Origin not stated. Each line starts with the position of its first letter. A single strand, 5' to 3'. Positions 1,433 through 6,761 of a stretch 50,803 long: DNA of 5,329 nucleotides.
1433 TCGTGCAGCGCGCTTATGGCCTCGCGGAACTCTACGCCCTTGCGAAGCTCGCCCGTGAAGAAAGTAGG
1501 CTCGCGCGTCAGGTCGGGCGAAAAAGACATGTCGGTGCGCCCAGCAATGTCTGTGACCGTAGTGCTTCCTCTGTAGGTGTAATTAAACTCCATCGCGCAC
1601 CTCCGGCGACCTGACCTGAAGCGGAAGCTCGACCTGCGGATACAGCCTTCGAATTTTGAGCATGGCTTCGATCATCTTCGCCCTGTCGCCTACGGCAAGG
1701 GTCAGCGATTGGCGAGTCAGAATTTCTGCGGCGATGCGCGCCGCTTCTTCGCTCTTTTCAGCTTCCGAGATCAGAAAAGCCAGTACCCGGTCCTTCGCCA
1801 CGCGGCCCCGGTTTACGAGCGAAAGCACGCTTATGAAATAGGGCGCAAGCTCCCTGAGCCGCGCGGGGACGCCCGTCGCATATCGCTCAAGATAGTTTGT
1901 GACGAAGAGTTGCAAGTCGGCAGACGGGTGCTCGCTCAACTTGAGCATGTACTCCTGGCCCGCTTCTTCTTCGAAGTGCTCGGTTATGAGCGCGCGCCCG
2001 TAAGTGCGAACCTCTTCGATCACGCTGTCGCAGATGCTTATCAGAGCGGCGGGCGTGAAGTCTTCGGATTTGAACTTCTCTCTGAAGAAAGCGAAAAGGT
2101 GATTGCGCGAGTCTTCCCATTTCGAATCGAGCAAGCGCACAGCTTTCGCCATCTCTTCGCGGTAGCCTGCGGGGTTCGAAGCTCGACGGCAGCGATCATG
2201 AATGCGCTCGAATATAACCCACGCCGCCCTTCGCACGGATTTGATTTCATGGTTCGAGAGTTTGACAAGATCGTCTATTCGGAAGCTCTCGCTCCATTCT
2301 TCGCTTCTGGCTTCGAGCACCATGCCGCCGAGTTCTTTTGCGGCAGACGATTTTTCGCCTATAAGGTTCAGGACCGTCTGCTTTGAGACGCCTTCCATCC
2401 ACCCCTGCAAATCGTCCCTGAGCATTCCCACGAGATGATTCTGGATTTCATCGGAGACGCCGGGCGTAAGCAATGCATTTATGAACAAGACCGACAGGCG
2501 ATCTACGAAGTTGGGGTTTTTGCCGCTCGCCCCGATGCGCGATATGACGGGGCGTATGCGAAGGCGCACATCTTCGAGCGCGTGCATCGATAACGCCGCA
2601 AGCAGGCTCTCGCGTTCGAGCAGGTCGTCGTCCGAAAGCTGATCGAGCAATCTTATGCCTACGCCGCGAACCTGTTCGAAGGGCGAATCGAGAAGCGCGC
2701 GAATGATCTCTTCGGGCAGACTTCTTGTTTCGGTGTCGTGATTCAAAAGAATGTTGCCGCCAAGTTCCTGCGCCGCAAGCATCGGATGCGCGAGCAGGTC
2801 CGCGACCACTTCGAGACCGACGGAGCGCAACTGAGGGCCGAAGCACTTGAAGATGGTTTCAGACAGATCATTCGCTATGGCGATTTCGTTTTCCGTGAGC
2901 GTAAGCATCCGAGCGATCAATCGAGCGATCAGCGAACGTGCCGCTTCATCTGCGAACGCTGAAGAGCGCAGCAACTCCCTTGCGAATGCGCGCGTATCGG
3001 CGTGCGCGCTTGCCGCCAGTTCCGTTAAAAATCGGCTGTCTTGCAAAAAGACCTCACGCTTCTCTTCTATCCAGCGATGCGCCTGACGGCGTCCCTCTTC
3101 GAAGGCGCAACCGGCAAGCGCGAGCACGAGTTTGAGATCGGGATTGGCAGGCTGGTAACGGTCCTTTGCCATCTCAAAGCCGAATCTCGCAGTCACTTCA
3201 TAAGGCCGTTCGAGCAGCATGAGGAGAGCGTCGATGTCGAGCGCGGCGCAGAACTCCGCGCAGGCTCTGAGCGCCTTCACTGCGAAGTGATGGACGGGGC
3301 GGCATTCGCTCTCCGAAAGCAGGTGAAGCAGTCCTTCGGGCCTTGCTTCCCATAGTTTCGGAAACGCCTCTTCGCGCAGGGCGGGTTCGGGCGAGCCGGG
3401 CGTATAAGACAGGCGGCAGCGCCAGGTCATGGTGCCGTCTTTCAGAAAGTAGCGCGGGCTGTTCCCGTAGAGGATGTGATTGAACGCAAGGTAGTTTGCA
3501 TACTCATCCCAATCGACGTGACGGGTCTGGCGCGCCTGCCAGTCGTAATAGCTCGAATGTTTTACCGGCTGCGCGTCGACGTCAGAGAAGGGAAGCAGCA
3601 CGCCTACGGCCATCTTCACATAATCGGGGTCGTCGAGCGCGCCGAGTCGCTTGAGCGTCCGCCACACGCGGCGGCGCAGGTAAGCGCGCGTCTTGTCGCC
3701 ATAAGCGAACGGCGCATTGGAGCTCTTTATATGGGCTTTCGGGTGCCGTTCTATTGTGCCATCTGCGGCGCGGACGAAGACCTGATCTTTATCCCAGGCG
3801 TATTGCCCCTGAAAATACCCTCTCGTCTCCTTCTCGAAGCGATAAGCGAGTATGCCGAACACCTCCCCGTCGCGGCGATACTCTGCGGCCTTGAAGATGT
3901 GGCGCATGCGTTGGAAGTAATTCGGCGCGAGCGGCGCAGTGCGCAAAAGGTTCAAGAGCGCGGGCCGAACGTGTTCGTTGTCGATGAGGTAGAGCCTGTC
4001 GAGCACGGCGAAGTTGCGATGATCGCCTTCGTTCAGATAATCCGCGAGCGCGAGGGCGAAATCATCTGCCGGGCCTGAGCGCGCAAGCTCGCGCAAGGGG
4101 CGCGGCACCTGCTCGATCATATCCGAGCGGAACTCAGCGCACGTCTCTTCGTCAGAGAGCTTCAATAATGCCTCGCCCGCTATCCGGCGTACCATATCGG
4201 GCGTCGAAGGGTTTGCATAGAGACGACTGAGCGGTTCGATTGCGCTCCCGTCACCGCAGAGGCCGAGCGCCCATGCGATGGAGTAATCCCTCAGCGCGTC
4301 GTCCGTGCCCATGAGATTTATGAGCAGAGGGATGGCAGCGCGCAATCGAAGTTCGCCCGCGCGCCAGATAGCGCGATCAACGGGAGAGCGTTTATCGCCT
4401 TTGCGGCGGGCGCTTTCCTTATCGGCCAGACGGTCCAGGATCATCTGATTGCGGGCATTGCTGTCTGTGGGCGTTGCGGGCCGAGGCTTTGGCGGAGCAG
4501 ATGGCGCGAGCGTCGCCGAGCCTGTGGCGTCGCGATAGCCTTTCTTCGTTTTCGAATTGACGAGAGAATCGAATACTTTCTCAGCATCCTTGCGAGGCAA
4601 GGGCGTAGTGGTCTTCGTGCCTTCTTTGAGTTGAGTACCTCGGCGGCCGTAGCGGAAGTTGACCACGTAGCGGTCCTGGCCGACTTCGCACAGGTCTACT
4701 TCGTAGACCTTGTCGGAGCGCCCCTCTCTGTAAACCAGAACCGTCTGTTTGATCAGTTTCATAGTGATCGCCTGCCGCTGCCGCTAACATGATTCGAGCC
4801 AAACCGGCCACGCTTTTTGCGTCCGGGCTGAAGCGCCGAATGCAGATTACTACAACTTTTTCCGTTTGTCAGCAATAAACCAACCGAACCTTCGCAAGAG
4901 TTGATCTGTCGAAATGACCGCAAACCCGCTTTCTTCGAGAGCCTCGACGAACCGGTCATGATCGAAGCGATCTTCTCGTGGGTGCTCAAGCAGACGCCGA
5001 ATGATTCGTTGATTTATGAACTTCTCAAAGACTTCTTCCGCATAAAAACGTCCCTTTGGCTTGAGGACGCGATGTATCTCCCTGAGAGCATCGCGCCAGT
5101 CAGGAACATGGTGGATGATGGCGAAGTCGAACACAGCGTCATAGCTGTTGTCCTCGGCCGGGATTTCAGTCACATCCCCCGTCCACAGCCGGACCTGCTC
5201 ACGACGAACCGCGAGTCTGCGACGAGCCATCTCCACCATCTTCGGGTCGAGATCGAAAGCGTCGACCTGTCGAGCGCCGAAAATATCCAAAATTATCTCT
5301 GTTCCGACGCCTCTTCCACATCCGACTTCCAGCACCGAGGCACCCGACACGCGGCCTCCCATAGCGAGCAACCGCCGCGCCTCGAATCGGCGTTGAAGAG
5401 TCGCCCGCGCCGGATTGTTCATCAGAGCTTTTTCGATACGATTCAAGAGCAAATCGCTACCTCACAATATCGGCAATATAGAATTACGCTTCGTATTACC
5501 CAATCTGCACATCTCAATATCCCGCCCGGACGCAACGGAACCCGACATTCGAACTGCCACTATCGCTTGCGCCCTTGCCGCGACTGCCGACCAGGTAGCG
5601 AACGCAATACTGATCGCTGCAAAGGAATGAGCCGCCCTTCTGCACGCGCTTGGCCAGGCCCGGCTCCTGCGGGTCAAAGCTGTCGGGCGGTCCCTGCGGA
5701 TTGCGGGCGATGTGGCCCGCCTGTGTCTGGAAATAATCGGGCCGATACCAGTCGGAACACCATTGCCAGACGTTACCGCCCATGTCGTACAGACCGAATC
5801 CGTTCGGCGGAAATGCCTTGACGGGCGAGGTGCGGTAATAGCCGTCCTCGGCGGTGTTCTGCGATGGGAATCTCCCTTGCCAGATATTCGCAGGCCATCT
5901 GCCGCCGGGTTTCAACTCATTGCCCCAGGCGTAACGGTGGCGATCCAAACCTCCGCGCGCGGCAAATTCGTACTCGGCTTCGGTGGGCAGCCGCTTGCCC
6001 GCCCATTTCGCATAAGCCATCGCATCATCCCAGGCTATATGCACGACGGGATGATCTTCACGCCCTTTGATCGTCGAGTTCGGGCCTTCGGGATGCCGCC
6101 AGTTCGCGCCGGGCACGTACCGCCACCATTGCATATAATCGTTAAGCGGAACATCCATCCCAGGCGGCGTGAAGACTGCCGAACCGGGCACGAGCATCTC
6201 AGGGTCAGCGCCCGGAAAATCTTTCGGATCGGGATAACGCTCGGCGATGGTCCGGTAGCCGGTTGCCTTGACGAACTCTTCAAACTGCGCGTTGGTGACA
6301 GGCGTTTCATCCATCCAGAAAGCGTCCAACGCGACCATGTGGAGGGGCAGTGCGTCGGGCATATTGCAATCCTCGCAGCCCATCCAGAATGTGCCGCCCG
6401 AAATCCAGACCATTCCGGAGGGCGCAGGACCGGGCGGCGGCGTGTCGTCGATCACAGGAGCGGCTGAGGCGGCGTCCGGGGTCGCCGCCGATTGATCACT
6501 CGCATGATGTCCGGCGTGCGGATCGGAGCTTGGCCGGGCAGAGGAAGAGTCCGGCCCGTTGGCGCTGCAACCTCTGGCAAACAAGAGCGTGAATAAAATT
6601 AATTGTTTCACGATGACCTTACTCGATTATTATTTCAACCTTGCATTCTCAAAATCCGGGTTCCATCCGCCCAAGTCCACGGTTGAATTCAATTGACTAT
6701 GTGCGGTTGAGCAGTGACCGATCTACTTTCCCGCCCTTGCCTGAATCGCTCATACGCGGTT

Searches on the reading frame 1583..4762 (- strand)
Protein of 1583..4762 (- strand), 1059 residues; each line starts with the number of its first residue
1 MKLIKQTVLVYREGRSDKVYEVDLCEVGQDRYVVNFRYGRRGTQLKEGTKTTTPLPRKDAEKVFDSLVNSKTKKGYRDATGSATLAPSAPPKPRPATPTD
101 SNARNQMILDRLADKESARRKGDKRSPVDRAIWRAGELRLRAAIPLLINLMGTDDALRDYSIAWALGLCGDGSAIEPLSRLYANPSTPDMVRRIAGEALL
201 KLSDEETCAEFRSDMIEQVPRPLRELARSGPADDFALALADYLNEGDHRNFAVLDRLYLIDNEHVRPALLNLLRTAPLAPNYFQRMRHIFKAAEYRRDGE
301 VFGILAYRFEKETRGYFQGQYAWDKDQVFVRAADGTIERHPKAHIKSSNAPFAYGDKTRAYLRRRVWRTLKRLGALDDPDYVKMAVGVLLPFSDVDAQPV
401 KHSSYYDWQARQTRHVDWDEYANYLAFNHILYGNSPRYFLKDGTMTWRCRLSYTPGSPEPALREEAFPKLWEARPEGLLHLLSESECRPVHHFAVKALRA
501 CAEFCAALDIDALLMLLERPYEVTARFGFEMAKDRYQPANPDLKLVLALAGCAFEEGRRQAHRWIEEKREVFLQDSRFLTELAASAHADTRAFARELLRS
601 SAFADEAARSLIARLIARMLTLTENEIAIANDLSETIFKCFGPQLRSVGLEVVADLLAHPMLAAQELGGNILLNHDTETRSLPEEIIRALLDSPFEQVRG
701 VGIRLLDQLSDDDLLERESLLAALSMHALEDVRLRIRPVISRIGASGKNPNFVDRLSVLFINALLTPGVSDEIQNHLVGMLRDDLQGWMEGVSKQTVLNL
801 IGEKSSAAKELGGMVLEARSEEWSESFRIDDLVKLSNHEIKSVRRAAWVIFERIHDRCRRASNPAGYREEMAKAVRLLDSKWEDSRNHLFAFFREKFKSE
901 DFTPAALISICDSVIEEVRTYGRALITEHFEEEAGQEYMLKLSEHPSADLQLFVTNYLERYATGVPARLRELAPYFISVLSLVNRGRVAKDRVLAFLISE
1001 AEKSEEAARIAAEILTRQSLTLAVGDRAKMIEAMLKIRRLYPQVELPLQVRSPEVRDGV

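Call 57: search_protein_families(library=pfam, proteins=[window:1583-4762:-], max_evalue=0.00001)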
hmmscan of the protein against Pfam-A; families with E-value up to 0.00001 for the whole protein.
window:1583-4762:- (1059 aa): 2 families
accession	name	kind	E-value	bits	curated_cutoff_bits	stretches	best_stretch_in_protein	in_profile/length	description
PF05406.20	WGR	-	2.5e-07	31.1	22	1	13-80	11-76/79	WGR domain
PF13646.12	HEAT_2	-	5.6e-06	27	27.7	0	130-199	19-87/88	HEAT repeats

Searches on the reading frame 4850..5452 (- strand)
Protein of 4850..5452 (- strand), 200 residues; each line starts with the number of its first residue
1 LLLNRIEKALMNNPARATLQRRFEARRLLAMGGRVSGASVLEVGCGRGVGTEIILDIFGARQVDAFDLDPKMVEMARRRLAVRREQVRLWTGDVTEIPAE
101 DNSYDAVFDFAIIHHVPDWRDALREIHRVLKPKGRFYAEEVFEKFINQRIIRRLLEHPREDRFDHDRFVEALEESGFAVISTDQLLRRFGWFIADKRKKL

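Call 57: search_protein_families(library=pfam, proteins=[window:4850-5452:-], max_evalue=0.00001)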
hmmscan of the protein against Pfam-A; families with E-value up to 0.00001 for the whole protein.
window:4850-5452:- (200 aa): 9 families
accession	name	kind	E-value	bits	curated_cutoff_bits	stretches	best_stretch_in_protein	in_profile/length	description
PF08241.18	Methyltransf_11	-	9.2e-25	87.6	21.2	1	41-137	1-94/95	Methyltransferase domain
PF13649.12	Methyltransf_25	-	9.1e-24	84.4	27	1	40-134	1-97/97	Methyltransferase domain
PF08242.18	Methyltransf_12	-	4.2e-18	66.3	30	1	41-136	1-98/98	Methyltransferase domain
PF13847.12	Methyltransf_31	-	5.6e-17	62.2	27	1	36-142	3-113/145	Methyltransferase domain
PF13489.12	Methyltransf_23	-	8.7e-17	61.8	27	1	25-181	10-163/164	Methyltransferase domain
PF01209.24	Ubie_methyltran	-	4.5e-13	49.5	20.1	1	31-141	42-154/233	ubiE/COQ5 methyltransferase family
PF05148.21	Methyltransf_8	-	7.7e-08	32.9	27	1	87-156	106-174/219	Hypothetical methyltransferase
PF00398.26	RrnaAD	-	7.4e-06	25.7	24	1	39-117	33-108/263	Ribosomal RNA adenine dimethylase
PF01135.25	PCMT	-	8.4e-06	26.1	20.3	0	36-135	73-175/210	Protein-L-isoaspartate(D-aspartate) O-methyltransferase (PCMT)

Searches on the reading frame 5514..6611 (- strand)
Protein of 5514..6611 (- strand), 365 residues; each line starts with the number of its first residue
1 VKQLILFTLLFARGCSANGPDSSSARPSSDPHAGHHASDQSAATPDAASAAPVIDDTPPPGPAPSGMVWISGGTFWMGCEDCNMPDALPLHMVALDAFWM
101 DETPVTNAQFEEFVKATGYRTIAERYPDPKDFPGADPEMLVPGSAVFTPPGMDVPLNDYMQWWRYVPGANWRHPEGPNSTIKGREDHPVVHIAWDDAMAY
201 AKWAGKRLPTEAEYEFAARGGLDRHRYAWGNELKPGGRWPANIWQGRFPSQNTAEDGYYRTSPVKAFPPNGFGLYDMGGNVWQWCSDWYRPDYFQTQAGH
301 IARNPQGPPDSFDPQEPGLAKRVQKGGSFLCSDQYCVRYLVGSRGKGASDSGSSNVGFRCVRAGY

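Call 57: search_protein_families(library=pfam, proteins=[window:5514-6611:-], max_evalue=0.00001)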
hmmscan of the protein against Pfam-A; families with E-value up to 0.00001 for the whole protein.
window:5514-6611:- (365 aa): 1 family
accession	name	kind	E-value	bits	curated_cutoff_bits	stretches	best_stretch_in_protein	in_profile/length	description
PF03781.23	FGE-sulfatase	-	1e-82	278.1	23.3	1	66-362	4-255/255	Sulfatase-modifying factor enzyme 1-like domain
